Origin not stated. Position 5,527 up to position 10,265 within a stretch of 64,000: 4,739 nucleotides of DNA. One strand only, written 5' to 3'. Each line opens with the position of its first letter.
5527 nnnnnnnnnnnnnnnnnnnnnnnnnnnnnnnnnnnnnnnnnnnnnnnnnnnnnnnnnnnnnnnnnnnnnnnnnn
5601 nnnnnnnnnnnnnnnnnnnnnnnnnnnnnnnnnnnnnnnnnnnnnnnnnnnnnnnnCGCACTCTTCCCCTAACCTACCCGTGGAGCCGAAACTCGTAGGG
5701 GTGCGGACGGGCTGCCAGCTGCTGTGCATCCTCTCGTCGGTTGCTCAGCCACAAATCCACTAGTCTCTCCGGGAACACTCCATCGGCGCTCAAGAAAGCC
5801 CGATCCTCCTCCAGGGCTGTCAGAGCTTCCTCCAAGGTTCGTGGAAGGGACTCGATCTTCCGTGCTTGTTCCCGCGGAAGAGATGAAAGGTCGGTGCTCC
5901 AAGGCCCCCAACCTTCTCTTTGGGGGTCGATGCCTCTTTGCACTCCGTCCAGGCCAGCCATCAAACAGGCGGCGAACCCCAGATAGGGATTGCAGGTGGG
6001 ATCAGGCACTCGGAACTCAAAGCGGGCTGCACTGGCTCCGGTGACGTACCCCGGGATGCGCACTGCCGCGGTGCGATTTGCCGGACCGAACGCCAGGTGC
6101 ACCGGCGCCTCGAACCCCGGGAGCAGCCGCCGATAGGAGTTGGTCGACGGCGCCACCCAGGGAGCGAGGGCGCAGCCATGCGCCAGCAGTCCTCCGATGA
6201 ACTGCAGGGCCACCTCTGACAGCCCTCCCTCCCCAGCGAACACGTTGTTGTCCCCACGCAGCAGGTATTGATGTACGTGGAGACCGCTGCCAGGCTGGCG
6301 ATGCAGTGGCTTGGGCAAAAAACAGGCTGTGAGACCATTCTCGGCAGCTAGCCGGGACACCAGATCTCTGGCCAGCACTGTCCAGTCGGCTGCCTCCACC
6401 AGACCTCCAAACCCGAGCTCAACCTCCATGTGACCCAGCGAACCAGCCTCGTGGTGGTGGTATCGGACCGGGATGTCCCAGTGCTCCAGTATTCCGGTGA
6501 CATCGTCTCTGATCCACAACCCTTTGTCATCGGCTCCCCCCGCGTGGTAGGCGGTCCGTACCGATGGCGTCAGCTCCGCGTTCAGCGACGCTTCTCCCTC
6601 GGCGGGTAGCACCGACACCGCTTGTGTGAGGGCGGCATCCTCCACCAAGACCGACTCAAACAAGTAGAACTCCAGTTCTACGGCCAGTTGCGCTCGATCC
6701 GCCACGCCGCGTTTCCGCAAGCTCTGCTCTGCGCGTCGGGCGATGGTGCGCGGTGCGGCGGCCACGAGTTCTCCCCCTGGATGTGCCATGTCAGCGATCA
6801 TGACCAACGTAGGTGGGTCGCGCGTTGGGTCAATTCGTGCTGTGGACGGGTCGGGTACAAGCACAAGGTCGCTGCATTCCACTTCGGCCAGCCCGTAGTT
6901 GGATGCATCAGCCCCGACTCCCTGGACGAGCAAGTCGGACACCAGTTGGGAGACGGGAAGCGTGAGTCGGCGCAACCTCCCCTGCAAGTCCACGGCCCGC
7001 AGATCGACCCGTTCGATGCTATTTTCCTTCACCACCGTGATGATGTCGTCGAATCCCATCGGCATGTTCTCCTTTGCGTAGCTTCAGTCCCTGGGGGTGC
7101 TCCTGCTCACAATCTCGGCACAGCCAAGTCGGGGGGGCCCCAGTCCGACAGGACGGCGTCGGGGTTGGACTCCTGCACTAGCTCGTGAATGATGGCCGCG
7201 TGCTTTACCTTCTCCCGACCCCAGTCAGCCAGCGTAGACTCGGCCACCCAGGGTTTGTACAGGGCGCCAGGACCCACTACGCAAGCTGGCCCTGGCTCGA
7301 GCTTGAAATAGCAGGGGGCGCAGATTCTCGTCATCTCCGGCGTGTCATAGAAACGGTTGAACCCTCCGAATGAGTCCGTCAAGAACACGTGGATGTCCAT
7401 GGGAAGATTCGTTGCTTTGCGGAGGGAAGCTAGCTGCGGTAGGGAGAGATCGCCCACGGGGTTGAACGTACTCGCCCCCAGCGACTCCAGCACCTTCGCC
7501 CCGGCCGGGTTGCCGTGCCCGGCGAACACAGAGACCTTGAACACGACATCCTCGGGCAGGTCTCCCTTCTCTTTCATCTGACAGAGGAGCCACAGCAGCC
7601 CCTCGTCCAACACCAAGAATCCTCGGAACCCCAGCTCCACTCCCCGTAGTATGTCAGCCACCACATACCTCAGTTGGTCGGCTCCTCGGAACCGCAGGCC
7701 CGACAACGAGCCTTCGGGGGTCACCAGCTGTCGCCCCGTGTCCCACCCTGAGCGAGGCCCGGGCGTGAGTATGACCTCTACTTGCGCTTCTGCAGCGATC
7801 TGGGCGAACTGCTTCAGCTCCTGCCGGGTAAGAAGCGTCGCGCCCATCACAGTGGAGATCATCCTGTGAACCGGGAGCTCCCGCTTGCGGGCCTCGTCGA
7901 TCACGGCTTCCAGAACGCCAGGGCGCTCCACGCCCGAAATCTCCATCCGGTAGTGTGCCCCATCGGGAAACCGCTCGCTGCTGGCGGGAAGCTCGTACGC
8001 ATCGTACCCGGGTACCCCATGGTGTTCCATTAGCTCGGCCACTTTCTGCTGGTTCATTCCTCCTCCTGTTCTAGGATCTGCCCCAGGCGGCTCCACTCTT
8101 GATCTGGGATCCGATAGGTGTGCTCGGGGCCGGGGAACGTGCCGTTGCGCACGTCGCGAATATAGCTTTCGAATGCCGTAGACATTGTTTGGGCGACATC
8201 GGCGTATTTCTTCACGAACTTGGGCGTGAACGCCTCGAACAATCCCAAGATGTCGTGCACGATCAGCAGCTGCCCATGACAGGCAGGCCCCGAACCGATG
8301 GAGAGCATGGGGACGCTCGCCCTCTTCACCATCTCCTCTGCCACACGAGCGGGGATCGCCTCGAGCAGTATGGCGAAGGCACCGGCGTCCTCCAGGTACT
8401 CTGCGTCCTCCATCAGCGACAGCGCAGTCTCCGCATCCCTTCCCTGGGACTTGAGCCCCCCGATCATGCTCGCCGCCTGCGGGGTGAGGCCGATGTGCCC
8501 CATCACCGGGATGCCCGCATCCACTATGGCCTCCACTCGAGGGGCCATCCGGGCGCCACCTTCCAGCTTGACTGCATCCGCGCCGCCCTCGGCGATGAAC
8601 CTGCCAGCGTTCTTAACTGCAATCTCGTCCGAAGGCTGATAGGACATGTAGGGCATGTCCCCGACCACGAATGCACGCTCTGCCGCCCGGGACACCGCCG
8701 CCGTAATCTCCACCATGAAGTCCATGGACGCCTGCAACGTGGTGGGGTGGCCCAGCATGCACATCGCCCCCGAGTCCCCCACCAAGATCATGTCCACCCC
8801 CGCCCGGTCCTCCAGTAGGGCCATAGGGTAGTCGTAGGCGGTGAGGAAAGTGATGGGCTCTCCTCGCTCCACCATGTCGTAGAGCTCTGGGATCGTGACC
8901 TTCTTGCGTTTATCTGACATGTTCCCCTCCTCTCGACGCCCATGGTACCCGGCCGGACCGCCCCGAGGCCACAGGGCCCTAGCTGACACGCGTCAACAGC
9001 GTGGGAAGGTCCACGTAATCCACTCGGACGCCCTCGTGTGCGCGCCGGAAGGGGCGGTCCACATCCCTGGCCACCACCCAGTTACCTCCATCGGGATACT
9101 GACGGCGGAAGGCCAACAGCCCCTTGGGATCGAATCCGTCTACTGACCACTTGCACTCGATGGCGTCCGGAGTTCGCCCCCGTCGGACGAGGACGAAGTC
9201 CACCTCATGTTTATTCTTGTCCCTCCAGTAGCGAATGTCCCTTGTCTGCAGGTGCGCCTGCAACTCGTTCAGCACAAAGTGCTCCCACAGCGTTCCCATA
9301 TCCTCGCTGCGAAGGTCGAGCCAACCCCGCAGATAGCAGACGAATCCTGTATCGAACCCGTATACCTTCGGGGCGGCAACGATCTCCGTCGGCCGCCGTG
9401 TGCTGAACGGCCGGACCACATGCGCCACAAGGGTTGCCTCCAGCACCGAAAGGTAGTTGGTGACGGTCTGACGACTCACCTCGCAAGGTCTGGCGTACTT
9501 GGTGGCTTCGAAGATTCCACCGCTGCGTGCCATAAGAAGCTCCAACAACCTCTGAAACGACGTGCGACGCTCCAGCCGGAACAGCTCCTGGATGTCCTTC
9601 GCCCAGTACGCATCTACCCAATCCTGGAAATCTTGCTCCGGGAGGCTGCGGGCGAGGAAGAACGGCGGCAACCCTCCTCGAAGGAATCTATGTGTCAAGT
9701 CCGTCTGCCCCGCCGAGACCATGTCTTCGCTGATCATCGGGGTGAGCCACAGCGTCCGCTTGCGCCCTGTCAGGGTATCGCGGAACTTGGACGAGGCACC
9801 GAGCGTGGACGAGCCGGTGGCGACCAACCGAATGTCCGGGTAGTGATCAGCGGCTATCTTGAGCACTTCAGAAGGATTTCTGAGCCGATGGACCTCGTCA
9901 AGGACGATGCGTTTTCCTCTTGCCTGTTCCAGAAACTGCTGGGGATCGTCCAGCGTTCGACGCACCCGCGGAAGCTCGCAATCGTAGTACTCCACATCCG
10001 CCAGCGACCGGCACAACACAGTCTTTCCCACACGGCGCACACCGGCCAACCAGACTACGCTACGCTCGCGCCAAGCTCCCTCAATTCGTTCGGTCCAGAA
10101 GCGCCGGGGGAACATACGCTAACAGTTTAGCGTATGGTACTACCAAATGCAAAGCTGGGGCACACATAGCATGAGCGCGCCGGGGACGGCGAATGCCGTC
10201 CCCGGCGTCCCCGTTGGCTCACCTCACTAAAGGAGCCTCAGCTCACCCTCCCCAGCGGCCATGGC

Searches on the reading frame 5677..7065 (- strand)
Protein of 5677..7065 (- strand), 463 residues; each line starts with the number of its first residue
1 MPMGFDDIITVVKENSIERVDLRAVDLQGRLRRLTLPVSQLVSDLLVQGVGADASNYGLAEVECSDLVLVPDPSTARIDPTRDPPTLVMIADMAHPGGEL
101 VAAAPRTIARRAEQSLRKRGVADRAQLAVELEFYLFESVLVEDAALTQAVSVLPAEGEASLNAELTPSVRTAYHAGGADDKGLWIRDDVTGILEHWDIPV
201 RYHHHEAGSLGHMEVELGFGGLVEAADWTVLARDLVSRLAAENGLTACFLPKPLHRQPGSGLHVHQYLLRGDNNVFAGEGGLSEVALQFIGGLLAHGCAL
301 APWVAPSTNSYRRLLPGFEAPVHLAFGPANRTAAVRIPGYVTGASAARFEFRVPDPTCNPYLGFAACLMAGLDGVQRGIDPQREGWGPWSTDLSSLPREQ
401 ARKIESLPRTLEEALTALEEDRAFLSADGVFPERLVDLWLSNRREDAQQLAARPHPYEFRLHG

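Call 90: search_protein_families(library=pfam, proteins=[window:5677-7065:-], max_evalue=0.00001)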
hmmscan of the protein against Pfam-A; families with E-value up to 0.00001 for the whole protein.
window:5677-7065:- (463 aa): 2 families
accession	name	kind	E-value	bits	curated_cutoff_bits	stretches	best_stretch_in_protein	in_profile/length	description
PF00120.29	Gln-synt_C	-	6e-94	315.4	24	1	103-460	2-342/344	Glutamine synthetase, catalytic domain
PF03951.24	Gln-synt_N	-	3.9e-16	58.9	33.4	1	17-95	2-81/82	Glutamine synthetase, beta-Grasp domain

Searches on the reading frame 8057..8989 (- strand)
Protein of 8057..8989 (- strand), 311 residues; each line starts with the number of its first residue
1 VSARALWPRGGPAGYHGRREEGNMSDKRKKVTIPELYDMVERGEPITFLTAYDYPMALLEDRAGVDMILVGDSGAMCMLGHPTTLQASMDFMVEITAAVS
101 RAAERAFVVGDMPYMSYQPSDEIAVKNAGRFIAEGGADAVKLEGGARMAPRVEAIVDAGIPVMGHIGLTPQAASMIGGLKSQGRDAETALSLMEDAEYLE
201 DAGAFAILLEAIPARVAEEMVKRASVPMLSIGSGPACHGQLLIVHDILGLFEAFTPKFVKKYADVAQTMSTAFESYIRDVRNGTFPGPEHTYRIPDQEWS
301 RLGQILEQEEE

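Call 90: search_protein_families(library=pfam, proteins=[window:8057-8989:-], max_evalue=0.00001)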
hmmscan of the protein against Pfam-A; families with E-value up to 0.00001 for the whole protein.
window:8057-8989:- (311 aa): 1 family
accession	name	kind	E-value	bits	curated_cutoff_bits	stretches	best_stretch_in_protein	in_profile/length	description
PF02548.21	Pantoate_transf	-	7.9e-105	350.4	28.7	1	30-287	1-258/259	Ketopantoate hydroxymethyltransferase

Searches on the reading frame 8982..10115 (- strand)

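Call 90: search_protein_families(library=pfam, proteins=[window:8982-10115:-], max_evalue=0.00001)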
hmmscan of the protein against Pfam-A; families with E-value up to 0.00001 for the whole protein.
window:8982-10115:- (378 aa): 2 families
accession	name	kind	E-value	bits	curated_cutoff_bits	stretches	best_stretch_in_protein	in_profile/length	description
PF13635.12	DUF4143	-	1.1e-33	116.7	28.1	1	173-324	2-160/160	Domain of unknown function (DUF4143)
PF13173.12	AAA_14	-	2.5e-20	73.2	27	1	18-128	2-124/129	AAA domain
